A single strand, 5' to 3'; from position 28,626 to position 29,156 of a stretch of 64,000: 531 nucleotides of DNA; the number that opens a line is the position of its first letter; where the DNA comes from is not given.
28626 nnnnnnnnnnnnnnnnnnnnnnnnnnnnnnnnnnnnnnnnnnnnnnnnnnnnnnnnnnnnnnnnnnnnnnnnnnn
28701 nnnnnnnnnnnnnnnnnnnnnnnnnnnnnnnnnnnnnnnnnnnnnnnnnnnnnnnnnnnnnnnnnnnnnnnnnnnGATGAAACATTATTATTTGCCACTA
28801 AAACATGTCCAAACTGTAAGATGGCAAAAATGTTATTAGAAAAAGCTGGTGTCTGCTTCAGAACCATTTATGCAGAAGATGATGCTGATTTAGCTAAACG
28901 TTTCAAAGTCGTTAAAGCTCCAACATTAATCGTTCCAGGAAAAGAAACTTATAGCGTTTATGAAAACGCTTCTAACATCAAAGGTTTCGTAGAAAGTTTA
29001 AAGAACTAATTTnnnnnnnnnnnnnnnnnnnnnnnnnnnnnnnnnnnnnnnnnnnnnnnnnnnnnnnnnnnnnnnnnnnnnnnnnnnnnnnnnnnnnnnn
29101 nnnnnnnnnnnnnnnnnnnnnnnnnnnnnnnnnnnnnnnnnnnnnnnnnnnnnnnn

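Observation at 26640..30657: Class III RNR with a fused C-terminal glutaredoxin/NrdH-like domain, next to a NADPH-motif-less TrxB-like flavoprotein and NrdG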

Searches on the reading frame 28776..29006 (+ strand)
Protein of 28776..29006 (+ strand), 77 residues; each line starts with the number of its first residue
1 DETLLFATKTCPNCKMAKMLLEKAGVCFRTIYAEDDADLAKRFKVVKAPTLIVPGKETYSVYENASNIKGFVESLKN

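Call 21: find_related_loci(query=A2, collection=genome_contigs, flank=6000)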
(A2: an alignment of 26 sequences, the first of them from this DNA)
Query A2 (77 aa) in genome_contigs; peptide patterns used: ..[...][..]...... (x = any residue, [..] = any of these).
600 stretches matched a pattern (row limit reached: there are more); 596 encode a relative of the query (tblastn E <= 1e-3); the best 80 are kept; 80 distinct loci.
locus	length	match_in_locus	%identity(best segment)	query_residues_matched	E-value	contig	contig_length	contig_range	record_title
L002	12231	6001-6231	91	1-77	1e-44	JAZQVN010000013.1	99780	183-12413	MAG: Bacilli bacterium isolate T1900045170_TC20190164.MAGScoT_cleanbin_000006 SGB_5178_k141_3607567, whole genome shotgu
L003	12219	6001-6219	68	2-74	5e-31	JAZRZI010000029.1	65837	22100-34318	MAG: Bacilli bacterium isolate T1900044948_TA20190001.MAGScoT_cleanbin_000043 SGB_3510_k141_396675, whole genome shotgun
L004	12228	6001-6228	64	1-76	1e-29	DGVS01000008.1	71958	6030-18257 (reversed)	MAG TPA_asm: Bacillales bacterium UBA4278 UBA4278_contig_1725, whole genome shotgun sequence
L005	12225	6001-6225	64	1-75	3e-29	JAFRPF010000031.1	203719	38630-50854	MAG: Bacilli bacterium isolate RGIG2675 Goat_Omasum-3__c280389, whole genome shotgun sequence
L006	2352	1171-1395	61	1-75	8e-29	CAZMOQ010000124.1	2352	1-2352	MAG TPA_asm: uncultured Clostridia bacterium isolate SRP225648_co1_261 genome assembly, contig: NODE_115008_length_2352_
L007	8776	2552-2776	63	1-75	1e-28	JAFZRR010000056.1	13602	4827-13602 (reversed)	MAG: Bacilli bacterium isolate RGIG8036 Water_buffalos_Rumen-1__c1061416, whole genome shotgun sequence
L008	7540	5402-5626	61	1-75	3e-28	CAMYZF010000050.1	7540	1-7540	MAG TPA_asm: uncultured Erysipelotrichaceae bacterium isolate SRR10912541_bin.28_metaWRAP_v1.3_MAG genome assembly, cont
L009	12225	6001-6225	60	1-75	7e-28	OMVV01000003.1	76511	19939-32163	uncultured Erysipelotrichaceae bacterium isolate RUG021 genome assembly, contig: scaffold_284, whole genome shotgun sequ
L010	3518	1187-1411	63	2-76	1e-27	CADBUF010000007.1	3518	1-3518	MAG: uncultured Erysipelotrichaceae bacterium isolate RUG14307 genome assembly, contig: RUG14307_asm_7, whole genome sho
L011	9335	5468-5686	62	1-73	5e-27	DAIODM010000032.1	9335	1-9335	MAG TPA_asm: Candidatus Onthovivens sp. isolate CTOTU1924 NODE_2778_length_9335_cov_18.661638, whole genome shotgun sequ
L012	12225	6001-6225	57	1-75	7e-26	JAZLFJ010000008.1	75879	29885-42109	MAG: Bacilli bacterium isolate T1900045004_TA20190066.MAGScoT_cleanbin_000114 SGB_4339_k141_1186055, whole genome shotgu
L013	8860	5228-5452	63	4-77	8e-26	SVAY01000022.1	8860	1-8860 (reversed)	MAG: Erysipelotrichaceae bacterium isolate SIG214 NODE_4764_length_8860_cov_287.424912, whole genome shotgun sequence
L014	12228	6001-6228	57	1-76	2e-25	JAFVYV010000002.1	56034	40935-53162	MAG: Clostridia bacterium isolate RGIG5519 Sheep_Colon.Co__c258018, whole genome shotgun sequence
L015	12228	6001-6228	57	1-76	4e-25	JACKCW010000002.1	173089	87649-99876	MAG: Bacillales bacterium isolate HK-STAS-FIRM-1 HK-STAS-FIRM-1_2, whole genome shotgun sequence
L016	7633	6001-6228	54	1-76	3e-25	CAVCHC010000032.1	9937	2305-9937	Acutalibacteraceae bacterium isolate H07624-L1_cleanbin_000025 genome assembly, contig: Spades_H07624-L1_contig_3134, wh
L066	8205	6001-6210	49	4-73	2e-20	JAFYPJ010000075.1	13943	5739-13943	MAG: Clostridia bacterium isolate RGIG7300 Water_buffalos_Cecum-4__c423439, whole genome shotgun sequence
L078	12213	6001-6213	49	4-74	7e-20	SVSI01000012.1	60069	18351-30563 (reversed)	MAG: Oscillospiraceae bacterium isolate SIG665 NODE_12109_length_60069_cov_3.553552, whole genome shotgun sequence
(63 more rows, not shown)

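Call 40: search_solved_structures(query=A2, max_evalue=0.1, show_alignments=3)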
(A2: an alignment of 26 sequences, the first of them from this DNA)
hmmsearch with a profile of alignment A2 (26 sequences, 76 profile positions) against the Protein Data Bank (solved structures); distinct sequences matched with E-value up to 0.1: 223 (the best 60 are shown).
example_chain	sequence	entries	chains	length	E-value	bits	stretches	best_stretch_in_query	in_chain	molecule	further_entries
1j08_A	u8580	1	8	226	1.1e-10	44.2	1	2-74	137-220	glutaredoxin-like protein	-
1a8l_A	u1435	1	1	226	1.7e-10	43.6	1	2-74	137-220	PROTEIN DISULFIDE OXIDOREDUCTASE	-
2ywm_A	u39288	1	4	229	3.1e-09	39.6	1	3-56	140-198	Glutaredoxin-like protein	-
2ayt_A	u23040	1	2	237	3.3e-09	39.5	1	3-56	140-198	glutaredoxin-like protein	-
2klx_A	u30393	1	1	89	3.6e-08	36.2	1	2-36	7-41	Glutaredoxin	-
2l6c_A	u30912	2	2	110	4.2e-07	32.8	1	2-64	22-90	Thioredoxin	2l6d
1fo5_A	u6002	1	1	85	5.4e-07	32.4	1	3-56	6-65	THIOREDOXIN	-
3uiw_A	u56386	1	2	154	4.5e-06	29.5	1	3-38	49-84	Glutaredoxin 2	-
1r7h_A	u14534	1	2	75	4.6e-06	29.4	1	3-54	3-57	NrdH-redoxin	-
2yn1_A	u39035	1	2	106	5.4e-06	29.2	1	6-72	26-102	LGPCA THIOREDOXIN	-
4ba7_A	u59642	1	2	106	5.9e-06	29.1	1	9-62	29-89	LBCA THIOREDOXIN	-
2gzy_A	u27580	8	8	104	1e-05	28.3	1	8-60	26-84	Thioredoxin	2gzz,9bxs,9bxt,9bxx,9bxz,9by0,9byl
3die_A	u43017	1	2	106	1.1e-05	28.2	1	6-58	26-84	Thioredoxin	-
4fiw_A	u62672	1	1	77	1.5e-05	27.8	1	3-56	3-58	Putative glutaredoxin NrdH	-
7vu4_A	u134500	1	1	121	1.6e-05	27.7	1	4-59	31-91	de novo design protein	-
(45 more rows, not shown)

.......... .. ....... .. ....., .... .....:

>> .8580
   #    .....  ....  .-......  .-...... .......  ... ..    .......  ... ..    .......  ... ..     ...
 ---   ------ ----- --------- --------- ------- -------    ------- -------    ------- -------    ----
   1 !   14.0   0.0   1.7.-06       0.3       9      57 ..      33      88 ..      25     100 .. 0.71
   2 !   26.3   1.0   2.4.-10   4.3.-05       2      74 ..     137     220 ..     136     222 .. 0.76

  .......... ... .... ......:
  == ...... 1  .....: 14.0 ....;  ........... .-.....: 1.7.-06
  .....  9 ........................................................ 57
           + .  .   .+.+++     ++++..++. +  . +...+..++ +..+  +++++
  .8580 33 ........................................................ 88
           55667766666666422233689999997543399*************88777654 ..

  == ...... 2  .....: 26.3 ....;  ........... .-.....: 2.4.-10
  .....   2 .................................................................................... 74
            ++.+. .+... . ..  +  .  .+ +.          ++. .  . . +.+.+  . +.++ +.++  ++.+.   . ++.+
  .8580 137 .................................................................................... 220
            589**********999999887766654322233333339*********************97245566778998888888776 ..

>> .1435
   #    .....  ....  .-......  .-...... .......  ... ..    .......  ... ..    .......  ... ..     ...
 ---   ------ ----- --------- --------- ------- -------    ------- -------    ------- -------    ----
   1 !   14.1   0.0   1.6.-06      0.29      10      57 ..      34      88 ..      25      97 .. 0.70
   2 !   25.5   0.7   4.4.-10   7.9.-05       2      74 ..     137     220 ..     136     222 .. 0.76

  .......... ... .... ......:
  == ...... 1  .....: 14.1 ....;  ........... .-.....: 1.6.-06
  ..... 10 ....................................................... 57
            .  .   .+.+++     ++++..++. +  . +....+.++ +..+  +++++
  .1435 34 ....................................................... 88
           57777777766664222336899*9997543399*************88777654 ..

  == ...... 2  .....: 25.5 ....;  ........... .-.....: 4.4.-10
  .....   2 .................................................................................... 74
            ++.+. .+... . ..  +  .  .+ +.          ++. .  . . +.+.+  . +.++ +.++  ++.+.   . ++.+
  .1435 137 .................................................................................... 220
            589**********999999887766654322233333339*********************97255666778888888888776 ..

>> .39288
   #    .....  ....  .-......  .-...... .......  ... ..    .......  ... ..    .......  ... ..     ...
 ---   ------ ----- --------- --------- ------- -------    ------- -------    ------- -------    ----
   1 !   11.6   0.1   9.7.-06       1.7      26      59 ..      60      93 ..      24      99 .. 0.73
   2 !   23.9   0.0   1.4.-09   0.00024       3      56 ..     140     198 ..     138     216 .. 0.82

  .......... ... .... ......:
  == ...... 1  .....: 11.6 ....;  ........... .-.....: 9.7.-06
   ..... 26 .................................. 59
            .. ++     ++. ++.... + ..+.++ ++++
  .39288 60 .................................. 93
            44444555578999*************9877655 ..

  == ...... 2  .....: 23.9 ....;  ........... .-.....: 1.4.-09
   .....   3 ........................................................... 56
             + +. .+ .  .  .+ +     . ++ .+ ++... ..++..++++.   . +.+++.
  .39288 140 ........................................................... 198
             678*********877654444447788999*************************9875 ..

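Call 52: search_solved_structures(query=L078:6238-7146:+, show_alignments=1, max_evalue=1e-20)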
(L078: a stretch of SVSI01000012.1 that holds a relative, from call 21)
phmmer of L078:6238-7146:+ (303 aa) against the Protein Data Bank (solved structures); distinct sequences matched with E-value up to 1e-20: 54.
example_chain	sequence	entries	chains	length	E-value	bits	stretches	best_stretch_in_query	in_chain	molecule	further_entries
7jyp_A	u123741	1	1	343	7e-75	255.1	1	2-298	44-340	Thioredoxin reductase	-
4zn0_A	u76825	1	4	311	1.6e-67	231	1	1-302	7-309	Thioredoxin reductase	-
4gcm_A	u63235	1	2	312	9.2e-67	228.5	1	2-303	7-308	Thioredoxin reductase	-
7aaw_A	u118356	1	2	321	1.3e-66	228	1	1-303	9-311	Thioredoxin reductase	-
9xub_A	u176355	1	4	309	1.2e-63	218.3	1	3-299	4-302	Thioredoxin reductase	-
2a87_A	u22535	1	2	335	1.5e-63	217.9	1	3-299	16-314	Thioredoxin reductase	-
5uth_A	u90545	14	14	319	2.2e-62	214.1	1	2-299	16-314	Thioredoxin reductase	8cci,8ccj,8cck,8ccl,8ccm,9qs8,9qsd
2q7v_A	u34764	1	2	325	1.8e-60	207.8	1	2-295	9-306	Thioredoxin reductase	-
5uwy_A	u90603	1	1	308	2.3e-59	204.3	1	1-301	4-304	Thioredoxin reductase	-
2q0k_A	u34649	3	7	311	4.5e-57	196.7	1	1-301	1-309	Thioredoxin reductase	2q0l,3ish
5mh4_A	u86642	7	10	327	5.6e-57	196.4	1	2-301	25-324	Thioredoxin reductase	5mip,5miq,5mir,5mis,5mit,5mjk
6bwt_A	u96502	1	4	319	3.5e-56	193.8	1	3-303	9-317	Thioredoxin reductase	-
1fl2_A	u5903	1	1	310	4.3e-55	190.2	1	2-300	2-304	ALKYL HYDROPEROXIDE REDUCTASE SUBUNIT F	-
4jnq_A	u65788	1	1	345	4.5e-55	190.1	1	4-298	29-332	Thioredoxin reductase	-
3cty_A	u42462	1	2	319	1.2e-54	188.8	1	2-295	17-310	Thioredoxin reductase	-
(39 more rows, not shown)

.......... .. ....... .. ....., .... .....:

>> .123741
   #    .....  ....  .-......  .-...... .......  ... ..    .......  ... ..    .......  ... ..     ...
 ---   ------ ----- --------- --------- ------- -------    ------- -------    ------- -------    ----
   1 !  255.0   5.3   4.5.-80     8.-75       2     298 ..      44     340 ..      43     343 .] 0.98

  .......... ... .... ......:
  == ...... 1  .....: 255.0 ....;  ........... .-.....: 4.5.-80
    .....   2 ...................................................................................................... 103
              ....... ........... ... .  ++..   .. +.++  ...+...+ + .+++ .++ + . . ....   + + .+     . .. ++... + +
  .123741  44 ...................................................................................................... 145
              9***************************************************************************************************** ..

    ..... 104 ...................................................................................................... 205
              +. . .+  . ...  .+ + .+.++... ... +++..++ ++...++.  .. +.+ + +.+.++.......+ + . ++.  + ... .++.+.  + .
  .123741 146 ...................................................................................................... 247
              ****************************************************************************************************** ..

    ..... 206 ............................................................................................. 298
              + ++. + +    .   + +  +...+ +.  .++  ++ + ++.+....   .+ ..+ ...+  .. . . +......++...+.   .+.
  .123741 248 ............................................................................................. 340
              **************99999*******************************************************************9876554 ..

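Call 53: search_solved_structures(query=L066:6230-7141:+, show_alignments=1, max_evalue=1e-20)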
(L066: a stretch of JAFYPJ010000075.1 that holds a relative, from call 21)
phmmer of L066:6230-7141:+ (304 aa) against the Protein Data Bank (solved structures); distinct sequences matched with E-value up to 1e-20: 53.
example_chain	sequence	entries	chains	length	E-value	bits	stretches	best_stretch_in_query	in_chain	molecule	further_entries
7aaw_A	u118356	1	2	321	7.6e-73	248.9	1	1-302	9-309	Thioredoxin reductase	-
4zn0_A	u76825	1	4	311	3.4e-70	240.2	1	1-303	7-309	Thioredoxin reductase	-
5mh4_A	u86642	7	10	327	4.4e-67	230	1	2-300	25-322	Thioredoxin reductase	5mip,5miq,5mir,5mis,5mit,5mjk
4gcm_A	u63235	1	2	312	1.4e-66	228.3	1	2-302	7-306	Thioredoxin reductase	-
5uwy_A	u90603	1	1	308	1.4e-66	228.3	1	1-302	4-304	Thioredoxin reductase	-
5uth_A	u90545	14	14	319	7.2e-60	206.3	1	2-300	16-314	Thioredoxin reductase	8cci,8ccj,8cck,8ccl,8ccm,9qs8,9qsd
7jyp_A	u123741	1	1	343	1e-59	205.8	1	2-294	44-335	Thioredoxin reductase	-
2q0k_A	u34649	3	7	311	6.3e-59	203.2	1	1-302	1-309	Thioredoxin reductase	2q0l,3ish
9xub_A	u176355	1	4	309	1.7e-58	201.8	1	2-297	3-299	Thioredoxin reductase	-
2a87_A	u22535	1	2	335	2.2e-58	201.4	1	2-297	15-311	Thioredoxin reductase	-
2q7v_A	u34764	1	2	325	7.6e-56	193.1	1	2-295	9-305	Thioredoxin reductase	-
3f8p_A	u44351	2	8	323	2.2e-55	191.6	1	2-302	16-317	Thioredoxin reductase (TrxB-3)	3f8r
3r9u_A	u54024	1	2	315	6.7e-55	190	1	1-302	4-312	Thioredoxin reductase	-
3f8d_A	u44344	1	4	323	4e-54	187.4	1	2-302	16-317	Thioredoxin reductase (TrxB-3)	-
4jnq_A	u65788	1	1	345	5.8e-51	177.1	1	4-300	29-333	Thioredoxin reductase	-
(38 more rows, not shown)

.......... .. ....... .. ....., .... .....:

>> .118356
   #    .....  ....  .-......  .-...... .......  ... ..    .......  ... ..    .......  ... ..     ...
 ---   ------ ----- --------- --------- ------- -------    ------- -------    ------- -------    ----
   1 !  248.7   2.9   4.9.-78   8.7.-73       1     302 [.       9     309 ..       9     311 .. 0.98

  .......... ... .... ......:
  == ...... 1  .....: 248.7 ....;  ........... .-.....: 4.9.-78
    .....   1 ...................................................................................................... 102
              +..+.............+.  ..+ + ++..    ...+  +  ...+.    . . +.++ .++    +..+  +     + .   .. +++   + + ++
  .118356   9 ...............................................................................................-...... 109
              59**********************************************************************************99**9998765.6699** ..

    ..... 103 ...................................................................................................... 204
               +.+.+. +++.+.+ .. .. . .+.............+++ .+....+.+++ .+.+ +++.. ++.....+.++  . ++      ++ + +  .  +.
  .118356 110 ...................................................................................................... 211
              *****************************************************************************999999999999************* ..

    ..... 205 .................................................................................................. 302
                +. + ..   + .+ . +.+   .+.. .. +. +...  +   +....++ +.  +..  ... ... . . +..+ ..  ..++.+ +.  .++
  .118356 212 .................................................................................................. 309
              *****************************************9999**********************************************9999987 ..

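Call 75: find_related_loci(query=A2, collection=viral_contigs, flank=4000)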
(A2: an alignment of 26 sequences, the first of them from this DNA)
Query A2 (77 aa) in viral_contigs; peptide patterns used: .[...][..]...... (x = any residue, [..] = any of these).
20 stretches matched a pattern; 15 encode a relative of the query (tblastn E <= 1e-3); 15 distinct loci.
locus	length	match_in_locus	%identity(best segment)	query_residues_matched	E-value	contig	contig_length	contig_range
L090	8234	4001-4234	56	1-76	9e-25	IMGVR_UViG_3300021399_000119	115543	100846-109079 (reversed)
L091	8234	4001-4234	56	1-76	9e-25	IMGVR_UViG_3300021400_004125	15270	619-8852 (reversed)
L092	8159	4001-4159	51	1-53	4e-16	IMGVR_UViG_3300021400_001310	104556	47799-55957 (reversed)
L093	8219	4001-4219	42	4-76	1e-15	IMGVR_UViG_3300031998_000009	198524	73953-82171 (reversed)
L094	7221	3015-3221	43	4-72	2e-15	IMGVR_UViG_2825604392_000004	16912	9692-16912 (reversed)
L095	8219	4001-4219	40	1-72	2e-15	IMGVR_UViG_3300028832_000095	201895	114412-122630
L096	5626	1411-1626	43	1-72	2e-15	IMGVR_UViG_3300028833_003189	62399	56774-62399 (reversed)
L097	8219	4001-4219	42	4-76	4e-15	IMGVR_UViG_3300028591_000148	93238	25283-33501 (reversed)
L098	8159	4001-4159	49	1-53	9e-14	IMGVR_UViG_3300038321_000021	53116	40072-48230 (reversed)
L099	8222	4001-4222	38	1-73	3e-14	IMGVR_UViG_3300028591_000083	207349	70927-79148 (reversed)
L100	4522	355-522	45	1-56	1e-13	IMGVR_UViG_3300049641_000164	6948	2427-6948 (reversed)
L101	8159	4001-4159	47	1-53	2e-13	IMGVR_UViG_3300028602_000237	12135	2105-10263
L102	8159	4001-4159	36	4-52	1e-4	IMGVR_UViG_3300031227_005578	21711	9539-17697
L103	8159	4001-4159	36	4-52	1e-4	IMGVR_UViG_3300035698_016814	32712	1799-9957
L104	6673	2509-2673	35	4-57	1e-4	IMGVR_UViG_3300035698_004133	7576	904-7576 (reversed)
